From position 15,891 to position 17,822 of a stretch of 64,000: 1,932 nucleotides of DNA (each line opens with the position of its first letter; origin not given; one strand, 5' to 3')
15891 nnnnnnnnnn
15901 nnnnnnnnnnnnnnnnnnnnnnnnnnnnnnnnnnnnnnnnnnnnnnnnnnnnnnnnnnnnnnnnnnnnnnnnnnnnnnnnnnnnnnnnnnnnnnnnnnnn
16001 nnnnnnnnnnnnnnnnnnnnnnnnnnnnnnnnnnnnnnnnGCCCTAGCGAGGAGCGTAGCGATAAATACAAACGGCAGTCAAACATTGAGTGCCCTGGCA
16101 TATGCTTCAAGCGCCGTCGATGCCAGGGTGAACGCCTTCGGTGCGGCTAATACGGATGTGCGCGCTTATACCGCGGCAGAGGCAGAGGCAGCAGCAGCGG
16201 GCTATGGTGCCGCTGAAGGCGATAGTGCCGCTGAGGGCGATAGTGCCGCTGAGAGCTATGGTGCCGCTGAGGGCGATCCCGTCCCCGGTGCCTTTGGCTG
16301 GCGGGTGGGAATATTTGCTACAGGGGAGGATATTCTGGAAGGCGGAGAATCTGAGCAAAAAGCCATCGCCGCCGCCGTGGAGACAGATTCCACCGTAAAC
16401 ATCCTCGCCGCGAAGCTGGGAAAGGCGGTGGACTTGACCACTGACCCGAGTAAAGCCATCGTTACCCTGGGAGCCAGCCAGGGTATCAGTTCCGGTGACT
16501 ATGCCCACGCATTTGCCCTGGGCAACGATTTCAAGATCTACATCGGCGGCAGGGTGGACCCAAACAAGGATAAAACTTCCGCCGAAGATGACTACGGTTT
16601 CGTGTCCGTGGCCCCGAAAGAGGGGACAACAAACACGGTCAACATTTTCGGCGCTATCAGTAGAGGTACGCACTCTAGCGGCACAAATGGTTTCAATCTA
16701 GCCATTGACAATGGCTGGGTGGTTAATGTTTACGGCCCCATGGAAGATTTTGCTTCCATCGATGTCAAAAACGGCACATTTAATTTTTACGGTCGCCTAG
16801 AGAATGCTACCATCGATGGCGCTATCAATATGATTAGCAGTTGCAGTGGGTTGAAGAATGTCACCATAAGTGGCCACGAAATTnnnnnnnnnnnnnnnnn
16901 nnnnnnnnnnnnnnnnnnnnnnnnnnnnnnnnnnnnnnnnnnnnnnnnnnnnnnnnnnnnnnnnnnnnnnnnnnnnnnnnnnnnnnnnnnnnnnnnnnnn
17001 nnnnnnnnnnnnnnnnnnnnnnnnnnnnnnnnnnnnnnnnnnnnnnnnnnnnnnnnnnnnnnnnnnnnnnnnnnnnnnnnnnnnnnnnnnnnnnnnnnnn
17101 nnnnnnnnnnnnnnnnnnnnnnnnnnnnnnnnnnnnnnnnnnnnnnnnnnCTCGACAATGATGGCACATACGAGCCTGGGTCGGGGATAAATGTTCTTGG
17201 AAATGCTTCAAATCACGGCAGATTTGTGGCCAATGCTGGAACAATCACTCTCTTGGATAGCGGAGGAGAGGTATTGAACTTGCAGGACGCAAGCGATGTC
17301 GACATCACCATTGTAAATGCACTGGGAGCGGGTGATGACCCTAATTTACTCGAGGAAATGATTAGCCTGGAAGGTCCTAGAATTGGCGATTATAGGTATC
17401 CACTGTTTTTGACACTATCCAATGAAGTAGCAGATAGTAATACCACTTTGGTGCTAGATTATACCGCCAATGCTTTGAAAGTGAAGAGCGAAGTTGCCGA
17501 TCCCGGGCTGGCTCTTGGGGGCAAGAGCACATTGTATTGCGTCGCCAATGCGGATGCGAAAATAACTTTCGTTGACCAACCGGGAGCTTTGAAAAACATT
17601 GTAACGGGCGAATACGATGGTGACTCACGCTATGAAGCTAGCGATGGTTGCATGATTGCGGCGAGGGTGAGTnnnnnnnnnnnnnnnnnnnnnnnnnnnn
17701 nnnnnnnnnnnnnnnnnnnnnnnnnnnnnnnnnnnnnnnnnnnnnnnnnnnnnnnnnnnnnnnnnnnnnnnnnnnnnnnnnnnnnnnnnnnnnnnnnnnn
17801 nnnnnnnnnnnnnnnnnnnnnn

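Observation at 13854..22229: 2791-aa autotransporter built from a tandem duplication of an entire ~1150-aa passenger module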

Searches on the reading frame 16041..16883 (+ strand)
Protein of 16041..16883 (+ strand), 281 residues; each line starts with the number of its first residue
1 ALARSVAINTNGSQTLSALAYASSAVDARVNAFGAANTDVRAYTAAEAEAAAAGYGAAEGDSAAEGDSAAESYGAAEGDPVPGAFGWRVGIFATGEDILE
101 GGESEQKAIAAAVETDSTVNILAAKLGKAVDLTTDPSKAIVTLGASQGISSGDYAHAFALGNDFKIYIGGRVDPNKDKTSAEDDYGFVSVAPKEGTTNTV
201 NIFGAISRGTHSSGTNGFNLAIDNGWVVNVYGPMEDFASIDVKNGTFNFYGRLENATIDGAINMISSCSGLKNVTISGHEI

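Call 22: find_homologous_proteins(query=A1, max_evalue=0.001)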
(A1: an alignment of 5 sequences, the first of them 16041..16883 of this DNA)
Query A1 (5 sequences) (281 aa, profile of the alignment): 10 proteins with E <= 0.001 among 8000 candidates.
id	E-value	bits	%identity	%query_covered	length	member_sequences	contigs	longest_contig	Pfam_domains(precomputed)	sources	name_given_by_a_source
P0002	6.1e-80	286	49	95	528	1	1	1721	-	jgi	jgi:hypothetical protein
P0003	2.3e-60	222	37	93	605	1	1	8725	-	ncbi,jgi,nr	ncbi:MAG: hypothetical protein LBQ23_02230 [Puniceicoccales bacterium]|jgi:hypothetical protein|nr:h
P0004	6.0e-54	201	35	89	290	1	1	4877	-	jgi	jgi:hypothetical protein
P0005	8.1e-43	164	35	90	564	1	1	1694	-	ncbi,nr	ncbi:MAG: hypothetical protein K2L13_02370, partial [Opitutales bacterium]|nr:hypothetical protein [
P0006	3.3e-41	159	30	91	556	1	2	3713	-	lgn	-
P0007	1.3e-40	157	40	75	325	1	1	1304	-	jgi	jgi:hypothetical protein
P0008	7.4e-37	145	33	86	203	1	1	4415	-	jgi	jgi:hypothetical protein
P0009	1.8e-25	108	31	80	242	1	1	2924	-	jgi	jgi:hypothetical protein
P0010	2.9e-22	97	40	44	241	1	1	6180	-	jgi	jgi:hypothetical protein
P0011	4.5e-6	44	32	55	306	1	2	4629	-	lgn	-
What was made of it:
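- Tried and rejected: Searching again with the tail profile worked (call 22).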

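Call 23: find_related_loci(query=A1, collection=genome_contigs, flank=10000)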
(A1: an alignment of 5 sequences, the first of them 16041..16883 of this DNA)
Query A1 (281 aa) in genome_contigs; peptide patterns used: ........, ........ (x = any residue, [..] = any of these).
122 stretches matched a pattern; 13 encode a relative of the query (tblastn E <= 1e-3); 12 distinct loci.
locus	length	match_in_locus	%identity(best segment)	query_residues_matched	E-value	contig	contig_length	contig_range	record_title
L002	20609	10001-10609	45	5-264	1e-54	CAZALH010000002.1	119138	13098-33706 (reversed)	MAG TPA_asm: uncultured Opitutales bacterium isolate SRP141132_co4_295 genome assembly, contig: NODE_44_length_119138_co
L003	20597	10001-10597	46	6-254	2e-53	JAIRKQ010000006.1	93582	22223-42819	MAG: Puniceicoccales bacterium isolate Cc175_bin120 k119_2454413, whole genome shotgun sequence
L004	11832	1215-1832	43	3-255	2e-50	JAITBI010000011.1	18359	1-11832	MAG: Puniceicoccales bacterium isolate Ncb351_bin8 k119_1527635, whole genome shotgun sequence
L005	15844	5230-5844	43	6-260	2e-48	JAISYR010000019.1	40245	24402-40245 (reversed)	MAG: Puniceicoccales bacterium isolate Nc350_bin44 k119_2692512, whole genome shotgun sequence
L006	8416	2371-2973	41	2-250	5e-44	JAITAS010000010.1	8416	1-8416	MAG: Puniceicoccales bacterium isolate Ncb351_bin52 k119_1085298, whole genome shotgun sequence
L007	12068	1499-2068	42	3-251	6e-44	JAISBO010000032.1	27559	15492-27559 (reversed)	MAG: Puniceicoccales bacterium isolate Gx481_bin23 k119_1957118, whole genome shotgun sequence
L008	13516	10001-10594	42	1-250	3e-41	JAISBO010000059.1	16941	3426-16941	MAG: Puniceicoccales bacterium isolate Gx481_bin23 k119_1201589, whole genome shotgun sequence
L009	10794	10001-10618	42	3-255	5e-41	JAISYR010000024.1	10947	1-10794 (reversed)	MAG: Puniceicoccales bacterium isolate Nc350_bin44 k119_2899618, whole genome shotgun sequence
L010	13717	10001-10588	39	2-255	1e-39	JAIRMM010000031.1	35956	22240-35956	MAG: Puniceicoccales bacterium isolate Cd354_bin103 k119_1684662, whole genome shotgun sequence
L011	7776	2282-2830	39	1-250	2e-39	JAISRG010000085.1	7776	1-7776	MAG: Puniceicoccales bacterium isolate Kf353_bin47 k119_2580403, whole genome shotgun sequence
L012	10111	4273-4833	33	1-255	5e-22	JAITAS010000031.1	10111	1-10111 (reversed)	MAG: Puniceicoccales bacterium isolate Ncb351_bin52 k119_5100423, whole genome shotgun sequence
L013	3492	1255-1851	31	3-260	7e-17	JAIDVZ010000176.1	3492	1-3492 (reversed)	MAG: Opitutales bacterium isolate SC0372_S2_13 SC0372_S2_13_contig_176, whole genome shotgun sequence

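Call 31: search_protein_representatives(alignment_id=A1)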
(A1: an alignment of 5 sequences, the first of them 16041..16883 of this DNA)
Query: 5 sequences, 239 profile positions. Proteins with E-value up to 0.001 (for the whole library): 98; up to 1e-10: 60; up to 1e-30: 25. The best 98 are listed.
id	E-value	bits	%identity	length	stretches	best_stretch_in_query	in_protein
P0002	2.0e-80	285.9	-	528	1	10-238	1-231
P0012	7.7e-74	264.3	-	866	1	2-237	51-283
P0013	2.2e-65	236.7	-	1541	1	1-237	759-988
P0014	5.0e-63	228.9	-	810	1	5-237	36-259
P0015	4.8e-62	225.7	-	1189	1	2-219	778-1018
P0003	7.3e-61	221.9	-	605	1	1-235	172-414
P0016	2.2e-56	207.2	-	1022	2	1-201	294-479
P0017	2.8e-56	206.8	-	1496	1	1-225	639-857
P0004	1.9e-54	200.9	-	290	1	1-206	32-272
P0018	5.6e-54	199.3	-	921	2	1-200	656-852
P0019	5.1e-52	192.9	-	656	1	3-180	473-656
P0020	1.3e-50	188.4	-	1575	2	2-200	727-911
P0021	2.1e-50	187.6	-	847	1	1-238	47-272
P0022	7.0e-47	176.1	-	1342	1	2-238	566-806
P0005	2.6e-43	164.4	-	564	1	2-212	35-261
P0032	5.6e-29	117.5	-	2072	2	73-209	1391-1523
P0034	1.9e-27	112.5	-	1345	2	69-206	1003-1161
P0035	6.2e-24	101.0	-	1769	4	70-237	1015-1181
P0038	1.0e-19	87.1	-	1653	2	83-211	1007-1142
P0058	9.3e-12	61.1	-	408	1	158-238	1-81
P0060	1.7e-11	60.3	-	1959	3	153-212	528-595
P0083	2.3e-06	43.4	-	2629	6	184-234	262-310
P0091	7.6e-06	41.7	-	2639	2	154-209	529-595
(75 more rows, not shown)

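Call 62: find_encoding_contigs(protein=P0058, flank=5000, max_places=3)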
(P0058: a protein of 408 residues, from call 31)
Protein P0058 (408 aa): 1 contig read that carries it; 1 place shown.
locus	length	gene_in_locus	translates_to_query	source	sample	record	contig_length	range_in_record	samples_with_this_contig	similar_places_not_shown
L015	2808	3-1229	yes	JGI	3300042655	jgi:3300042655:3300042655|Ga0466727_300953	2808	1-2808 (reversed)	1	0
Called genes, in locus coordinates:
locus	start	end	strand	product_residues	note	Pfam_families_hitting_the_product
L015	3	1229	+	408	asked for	?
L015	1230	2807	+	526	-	?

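Call 78: search_solved_structures(query=A1, max_evalue=10)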
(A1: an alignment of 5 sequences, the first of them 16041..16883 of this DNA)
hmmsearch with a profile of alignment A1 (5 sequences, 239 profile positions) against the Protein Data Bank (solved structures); distinct sequences matched with E-value up to 10: 1.
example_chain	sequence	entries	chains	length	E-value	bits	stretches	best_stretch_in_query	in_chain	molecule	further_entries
6ek4_A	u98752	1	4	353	0.17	14.4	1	90-170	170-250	PaxB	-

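Call 82: find_related_loci(query=A1, collection=metagenome_contigs, flank=10000)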
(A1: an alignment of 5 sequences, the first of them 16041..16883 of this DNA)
Query A1 (281 aa) in metagenome_contigs; peptide patterns used: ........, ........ (x = any residue, [..] = any of these).
125 stretches matched a pattern, but none encodes a relative of the query by tblastn (E <= 1e-3).

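Call 90: list_cluster_members(proteins=[P0032, P0034, P0035, P0038, P0060, P0083, P0091, P0015, P0002, P0012])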
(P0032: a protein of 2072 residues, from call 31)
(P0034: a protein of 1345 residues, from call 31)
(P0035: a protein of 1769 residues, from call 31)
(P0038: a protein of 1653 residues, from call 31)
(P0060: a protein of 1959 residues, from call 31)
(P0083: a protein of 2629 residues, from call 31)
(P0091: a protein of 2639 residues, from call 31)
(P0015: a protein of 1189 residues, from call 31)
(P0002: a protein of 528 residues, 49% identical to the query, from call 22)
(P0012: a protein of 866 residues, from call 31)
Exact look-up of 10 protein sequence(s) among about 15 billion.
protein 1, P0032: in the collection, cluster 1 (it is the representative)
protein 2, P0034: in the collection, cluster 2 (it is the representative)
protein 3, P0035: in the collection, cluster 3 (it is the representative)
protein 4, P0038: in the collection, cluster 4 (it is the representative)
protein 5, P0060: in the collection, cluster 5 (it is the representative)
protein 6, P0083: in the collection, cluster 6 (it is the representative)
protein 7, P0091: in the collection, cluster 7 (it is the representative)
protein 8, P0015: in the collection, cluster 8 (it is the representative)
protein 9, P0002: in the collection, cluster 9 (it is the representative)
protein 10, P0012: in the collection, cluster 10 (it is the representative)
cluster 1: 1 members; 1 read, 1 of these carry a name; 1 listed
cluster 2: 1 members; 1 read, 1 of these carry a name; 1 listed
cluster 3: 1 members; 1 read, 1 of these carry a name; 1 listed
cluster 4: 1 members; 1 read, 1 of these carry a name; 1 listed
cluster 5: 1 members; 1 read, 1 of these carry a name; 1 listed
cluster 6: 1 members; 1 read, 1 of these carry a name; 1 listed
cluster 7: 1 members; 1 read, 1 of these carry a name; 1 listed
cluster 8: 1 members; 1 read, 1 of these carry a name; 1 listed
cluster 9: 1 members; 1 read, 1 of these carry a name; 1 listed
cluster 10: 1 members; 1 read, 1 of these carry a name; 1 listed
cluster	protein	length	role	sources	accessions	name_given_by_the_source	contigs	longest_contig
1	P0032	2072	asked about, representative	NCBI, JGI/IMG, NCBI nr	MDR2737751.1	MAG: hypothetical protein LBB18_02300 [Puniceicoccales bacterium] | hypothetical protein | hypothetical protein [Puniceicoccales bacterium]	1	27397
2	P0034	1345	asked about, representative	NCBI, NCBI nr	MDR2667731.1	MAG: hypothetical protein LBB38_01655, partial [Puniceicoccales bacterium] | hypothetical protein [Puniceicoccales bacterium]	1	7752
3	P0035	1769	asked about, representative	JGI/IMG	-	hypothetical protein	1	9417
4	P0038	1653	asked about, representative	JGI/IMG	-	hypothetical protein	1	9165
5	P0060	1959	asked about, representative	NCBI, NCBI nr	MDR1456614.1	MAG: collagen-like protein, partial [Puniceicoccales bacterium] | collagen-like protein [Puniceicoccales bacterium]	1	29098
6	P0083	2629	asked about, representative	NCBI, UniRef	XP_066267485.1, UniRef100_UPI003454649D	collagen alpha-3(VI) chain-like [Branchiostoma lanceolatum] | collagen alpha-3(VI) chain-like n=1 Tax=Branchiostoma lanceolatum TaxID=7740 ...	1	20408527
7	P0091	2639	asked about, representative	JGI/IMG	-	hypothetical protein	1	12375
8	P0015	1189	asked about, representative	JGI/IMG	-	hypothetical protein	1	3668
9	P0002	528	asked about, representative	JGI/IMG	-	hypothetical protein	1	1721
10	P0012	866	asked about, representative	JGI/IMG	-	hypothetical protein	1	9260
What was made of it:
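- Tried and rejected: P0083 in the profile search is an amphioxus collagen (call 90).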

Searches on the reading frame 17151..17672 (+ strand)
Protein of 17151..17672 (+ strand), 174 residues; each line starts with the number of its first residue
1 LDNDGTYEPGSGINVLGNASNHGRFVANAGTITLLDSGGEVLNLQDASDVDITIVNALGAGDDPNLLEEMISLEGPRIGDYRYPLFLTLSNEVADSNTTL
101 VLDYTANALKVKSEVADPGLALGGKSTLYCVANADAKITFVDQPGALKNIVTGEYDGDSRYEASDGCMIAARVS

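Call 81: find_related_loci(query=A5, collection=metagenome_contigs, flank=10000)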
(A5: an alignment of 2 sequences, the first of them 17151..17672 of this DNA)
Query A5 (174 aa) in metagenome_contigs; peptide patterns used: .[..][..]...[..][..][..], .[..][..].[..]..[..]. (x = any residue, [..] = any of these).
119 stretches matched a pattern, but none encodes a relative of the query by tblastn (E <= 1e-3).
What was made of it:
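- Tried and rejected: Two metagenome_contigs scans (spacer, then tail) found nothing (calls 81, 82).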

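Call 83: find_homologous_proteins(query=A5, max_evalue=0.001)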
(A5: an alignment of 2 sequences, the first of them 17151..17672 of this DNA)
Query A5 (2 sequences): 906 candidates shared short words with the query, none scored E <= 0.001.
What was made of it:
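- Tried and rejected: The spacer profile found nothing in the 5.8-billion protein set (call 83).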
